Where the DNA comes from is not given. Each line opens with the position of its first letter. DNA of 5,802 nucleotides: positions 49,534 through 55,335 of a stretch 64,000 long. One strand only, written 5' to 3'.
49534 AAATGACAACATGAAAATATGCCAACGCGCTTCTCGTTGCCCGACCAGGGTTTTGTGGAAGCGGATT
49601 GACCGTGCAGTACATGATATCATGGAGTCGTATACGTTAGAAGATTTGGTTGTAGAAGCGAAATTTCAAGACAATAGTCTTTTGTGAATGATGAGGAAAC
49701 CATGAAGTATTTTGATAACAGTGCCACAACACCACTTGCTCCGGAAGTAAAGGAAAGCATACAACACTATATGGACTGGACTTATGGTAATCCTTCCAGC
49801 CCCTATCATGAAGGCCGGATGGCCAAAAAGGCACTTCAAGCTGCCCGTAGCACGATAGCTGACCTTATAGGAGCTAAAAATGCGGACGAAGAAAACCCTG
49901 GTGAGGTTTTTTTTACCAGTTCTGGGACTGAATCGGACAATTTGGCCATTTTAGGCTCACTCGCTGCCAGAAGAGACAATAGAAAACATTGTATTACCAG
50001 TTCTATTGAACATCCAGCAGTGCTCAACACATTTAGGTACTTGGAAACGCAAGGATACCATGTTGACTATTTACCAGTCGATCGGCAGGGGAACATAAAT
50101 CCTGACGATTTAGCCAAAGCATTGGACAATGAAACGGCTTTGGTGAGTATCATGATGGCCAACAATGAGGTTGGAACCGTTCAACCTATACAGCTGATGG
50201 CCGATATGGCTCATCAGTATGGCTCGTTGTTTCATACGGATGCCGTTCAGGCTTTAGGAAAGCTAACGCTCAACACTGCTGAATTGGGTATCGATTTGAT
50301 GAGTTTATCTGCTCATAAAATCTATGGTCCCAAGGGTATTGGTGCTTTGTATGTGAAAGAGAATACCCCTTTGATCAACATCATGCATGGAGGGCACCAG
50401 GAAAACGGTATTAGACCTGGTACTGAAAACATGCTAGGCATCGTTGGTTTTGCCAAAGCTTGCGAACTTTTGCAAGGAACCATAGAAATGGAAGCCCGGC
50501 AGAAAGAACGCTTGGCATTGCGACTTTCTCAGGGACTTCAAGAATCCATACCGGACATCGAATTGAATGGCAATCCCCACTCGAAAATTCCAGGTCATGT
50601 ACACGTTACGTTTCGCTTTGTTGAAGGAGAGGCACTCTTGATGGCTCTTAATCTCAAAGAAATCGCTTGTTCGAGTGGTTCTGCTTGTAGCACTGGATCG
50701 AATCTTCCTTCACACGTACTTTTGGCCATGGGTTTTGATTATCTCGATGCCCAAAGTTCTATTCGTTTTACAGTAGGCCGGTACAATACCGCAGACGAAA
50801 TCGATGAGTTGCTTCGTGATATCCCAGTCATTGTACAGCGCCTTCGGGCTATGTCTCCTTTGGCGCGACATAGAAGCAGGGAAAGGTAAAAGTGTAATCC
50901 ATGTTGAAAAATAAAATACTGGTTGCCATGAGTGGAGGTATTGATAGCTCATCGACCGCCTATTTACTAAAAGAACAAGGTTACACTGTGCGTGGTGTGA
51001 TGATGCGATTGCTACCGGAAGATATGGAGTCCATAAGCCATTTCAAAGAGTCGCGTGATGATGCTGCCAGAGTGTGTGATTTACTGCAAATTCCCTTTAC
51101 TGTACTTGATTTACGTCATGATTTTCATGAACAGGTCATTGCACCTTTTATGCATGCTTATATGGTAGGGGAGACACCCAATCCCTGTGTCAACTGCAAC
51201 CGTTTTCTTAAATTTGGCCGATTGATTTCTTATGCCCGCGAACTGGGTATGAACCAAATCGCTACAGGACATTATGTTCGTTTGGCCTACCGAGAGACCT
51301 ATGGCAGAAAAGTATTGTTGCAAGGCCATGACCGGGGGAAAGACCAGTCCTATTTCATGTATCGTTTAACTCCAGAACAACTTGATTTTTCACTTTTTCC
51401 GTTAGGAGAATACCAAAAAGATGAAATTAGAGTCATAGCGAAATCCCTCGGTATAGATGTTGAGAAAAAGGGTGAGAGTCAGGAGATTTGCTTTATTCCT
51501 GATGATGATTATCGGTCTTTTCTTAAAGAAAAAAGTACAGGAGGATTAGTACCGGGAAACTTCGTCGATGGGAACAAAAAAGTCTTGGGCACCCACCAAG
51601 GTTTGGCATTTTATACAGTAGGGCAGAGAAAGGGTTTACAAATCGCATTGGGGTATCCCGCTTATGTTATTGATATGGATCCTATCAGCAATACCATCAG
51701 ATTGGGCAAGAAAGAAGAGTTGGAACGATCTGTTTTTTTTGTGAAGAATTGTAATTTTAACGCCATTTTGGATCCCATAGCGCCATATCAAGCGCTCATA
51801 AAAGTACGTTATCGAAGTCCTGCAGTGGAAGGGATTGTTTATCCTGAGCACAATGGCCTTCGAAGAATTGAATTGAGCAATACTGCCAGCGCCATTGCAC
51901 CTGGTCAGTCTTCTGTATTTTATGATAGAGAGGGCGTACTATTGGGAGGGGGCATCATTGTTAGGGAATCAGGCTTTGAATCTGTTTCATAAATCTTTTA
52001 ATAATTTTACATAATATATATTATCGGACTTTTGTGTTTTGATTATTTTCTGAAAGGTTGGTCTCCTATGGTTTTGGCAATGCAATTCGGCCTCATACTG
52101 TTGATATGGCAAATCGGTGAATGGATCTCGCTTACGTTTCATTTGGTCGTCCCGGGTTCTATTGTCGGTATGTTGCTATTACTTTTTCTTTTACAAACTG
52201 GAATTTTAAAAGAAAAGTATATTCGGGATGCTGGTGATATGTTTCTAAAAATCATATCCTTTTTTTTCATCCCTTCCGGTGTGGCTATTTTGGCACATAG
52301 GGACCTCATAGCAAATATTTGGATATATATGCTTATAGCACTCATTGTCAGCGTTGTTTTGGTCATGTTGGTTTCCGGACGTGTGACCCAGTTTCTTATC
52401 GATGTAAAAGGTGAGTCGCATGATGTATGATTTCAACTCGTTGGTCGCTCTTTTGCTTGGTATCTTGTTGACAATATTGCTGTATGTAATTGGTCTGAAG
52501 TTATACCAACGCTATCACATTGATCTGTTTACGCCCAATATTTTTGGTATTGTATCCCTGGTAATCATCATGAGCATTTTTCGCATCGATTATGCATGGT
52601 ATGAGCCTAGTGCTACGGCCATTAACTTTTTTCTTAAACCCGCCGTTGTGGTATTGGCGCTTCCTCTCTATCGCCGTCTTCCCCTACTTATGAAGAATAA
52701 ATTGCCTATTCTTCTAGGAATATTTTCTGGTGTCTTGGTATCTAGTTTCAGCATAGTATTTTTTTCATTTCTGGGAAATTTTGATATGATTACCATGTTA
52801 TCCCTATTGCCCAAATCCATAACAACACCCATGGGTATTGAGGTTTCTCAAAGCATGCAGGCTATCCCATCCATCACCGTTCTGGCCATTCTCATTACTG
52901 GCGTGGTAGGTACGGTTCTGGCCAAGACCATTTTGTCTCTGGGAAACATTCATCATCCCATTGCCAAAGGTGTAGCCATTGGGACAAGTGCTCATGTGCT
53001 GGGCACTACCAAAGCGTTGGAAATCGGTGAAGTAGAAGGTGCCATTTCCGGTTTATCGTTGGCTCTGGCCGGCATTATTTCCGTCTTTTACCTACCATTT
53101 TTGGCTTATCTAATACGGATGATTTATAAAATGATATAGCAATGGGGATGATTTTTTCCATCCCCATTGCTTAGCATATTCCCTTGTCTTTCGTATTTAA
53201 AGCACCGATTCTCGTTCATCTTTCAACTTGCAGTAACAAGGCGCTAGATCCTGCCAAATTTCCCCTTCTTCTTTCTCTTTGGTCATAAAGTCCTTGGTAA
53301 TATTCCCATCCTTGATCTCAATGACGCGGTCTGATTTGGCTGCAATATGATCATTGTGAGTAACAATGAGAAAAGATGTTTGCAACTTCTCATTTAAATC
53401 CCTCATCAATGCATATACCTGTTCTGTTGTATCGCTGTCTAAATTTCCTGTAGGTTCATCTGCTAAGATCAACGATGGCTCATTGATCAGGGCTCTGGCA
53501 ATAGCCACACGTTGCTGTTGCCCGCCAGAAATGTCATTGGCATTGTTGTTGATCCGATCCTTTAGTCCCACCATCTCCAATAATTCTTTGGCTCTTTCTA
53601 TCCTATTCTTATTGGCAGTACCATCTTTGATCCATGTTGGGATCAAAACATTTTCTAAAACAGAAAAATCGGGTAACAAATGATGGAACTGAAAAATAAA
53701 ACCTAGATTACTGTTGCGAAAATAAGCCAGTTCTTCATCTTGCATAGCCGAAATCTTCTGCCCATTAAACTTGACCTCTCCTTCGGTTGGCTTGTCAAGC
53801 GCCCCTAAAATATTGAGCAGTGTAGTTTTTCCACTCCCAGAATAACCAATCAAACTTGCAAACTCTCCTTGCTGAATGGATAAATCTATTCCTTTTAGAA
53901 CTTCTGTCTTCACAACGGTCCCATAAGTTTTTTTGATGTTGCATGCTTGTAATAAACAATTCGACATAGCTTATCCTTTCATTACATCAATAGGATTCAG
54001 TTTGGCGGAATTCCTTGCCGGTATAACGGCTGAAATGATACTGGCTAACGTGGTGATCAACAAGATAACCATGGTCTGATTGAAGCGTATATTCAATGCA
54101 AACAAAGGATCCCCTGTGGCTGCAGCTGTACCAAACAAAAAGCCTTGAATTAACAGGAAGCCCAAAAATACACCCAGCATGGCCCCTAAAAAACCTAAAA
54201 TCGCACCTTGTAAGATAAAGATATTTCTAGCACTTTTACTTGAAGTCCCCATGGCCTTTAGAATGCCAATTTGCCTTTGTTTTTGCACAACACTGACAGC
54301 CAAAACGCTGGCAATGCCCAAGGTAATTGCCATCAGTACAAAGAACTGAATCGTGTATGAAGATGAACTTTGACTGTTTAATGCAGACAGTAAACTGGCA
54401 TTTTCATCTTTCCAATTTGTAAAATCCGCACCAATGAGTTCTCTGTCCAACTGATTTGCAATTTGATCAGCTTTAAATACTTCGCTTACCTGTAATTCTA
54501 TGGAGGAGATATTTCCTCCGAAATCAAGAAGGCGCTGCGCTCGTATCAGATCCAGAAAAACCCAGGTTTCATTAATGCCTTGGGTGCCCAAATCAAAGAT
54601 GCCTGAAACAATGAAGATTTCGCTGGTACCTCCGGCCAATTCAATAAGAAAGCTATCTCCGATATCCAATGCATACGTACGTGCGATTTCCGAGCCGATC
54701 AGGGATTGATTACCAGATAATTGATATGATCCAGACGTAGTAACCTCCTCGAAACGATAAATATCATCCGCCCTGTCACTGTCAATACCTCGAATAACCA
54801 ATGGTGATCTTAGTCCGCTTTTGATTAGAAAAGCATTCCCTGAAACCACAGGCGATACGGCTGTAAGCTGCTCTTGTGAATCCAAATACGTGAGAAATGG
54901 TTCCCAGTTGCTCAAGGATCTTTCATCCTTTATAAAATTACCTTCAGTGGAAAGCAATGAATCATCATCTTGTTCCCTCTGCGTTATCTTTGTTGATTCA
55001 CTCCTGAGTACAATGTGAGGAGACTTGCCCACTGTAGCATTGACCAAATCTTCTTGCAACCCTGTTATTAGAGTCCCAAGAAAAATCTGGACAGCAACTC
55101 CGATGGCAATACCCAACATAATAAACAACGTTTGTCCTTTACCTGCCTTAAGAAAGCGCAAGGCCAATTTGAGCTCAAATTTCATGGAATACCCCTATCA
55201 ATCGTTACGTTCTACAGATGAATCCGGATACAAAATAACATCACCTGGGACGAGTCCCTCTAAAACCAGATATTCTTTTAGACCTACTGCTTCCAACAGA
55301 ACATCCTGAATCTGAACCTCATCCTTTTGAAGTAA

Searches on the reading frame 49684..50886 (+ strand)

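Call 32: search_protein_families(library=pfam, proteins=[window:49684-50886:+], max_evalue=0.0001)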
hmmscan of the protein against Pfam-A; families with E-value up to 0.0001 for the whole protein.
window:49684-50886:+ (401 aa): 3 families
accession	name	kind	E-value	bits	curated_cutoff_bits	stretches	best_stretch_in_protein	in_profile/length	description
PF00266.25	Aminotran_5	-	1e-78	265.4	21.5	1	9-376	2-371/371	Aminotransferase class-V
PF01212.27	Beta_elim_lyase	-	2.8e-06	27.3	27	1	75-187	50-169/288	Beta-eliminating lyase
PF01041.23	DegT_DnrJ_EryC1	-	3.3e-06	27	19.8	1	78-193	45-152/360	DegT/DnrJ/EryC1/StrS aminotransferase family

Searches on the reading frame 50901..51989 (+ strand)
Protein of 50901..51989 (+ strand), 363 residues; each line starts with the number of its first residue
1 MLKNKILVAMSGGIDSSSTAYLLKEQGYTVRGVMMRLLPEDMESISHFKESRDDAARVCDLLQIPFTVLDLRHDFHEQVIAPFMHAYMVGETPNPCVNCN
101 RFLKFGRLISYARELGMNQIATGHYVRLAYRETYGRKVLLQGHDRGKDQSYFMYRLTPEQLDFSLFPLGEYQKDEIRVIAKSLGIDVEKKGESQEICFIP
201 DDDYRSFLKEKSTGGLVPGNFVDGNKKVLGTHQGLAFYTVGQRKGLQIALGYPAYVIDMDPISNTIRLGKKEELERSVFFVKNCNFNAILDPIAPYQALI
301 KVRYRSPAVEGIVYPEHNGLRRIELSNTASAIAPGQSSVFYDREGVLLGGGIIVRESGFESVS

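Call 32: search_protein_families(library=pfam, proteins=[window:50901-51989:+], max_evalue=0.0001)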
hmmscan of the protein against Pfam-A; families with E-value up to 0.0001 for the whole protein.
window:50901-51989:+ (363 aa): 3 families
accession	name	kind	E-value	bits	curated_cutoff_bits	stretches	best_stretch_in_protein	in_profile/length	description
PF03054.22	tRNA_Me_trans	-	5.2e-67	225.9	20.6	1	5-200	2-201/202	tRNA methyl transferase HUP domain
PF20259.3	tRNA_Me_trans_M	-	9e-16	57.6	27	1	207-269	3-65/66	tRNA methyl transferase PRC-barrel domain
PF20258.4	tRNA_Me_trans_C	-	1.8e-12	47.9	20.6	1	279-353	4-77/77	Aminomethyltransferase beta-barrel domain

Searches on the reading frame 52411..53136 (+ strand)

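Call 32: search_protein_families(library=pfam, proteins=[window:52411-53136:+], max_evalue=0.0001)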
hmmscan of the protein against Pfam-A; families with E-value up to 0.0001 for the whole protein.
window:52411-53136:+ (242 aa): 1 family
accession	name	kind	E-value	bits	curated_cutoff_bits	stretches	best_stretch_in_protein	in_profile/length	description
PF04172.21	LrgB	-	2.2e-66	223.7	25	1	21-232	1-212/214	LrgB-like family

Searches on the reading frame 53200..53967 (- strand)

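Call 32: search_protein_families(library=pfam, proteins=[window:53200-53967:-], max_evalue=0.0001)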
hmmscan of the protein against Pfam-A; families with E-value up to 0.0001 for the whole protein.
window:53200-53967:- (256 aa): 3 families
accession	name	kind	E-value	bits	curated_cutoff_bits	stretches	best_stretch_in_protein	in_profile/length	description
PF00005.33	ABC_tran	-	7.2e-36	124.3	25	1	24-173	1-136/137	ABC transporter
PF02463.25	SMC_N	-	3.6e-06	27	40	0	36-220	26-213/220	RecF/RecN/SMC N terminal domain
PF13304.12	AAA_21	-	3.9e-05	24.3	27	0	129-208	221-302/304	AAA domain, putative AbiEii toxin, Type IV TA system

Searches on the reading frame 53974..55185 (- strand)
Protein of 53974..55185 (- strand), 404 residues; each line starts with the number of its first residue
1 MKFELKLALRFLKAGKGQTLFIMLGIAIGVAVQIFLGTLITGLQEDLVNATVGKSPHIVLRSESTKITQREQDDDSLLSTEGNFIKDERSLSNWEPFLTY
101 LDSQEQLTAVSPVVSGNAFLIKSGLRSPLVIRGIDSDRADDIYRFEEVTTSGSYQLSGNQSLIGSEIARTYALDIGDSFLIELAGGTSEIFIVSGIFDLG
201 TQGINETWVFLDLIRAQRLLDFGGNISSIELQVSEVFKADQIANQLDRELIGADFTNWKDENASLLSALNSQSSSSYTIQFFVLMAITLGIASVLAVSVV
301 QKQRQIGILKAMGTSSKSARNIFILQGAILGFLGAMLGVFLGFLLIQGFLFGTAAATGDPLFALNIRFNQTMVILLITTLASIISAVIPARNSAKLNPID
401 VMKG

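Call 32: search_protein_families(library=pfam, proteins=[window:53974-55185:-], max_evalue=0.0001)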
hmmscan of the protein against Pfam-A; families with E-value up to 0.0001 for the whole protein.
window:53974-55185:- (404 aa): 2 families
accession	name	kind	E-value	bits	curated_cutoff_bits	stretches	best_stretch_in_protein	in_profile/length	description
PF12704.14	MacB_PCD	-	5.4e-13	50.1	27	1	19-248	1-206/207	MacB-like periplasmic core domain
PF02687.27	FtsX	-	3.8e-11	43.5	25.5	1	280-398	4-120/120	FtsX-like permease C-terminal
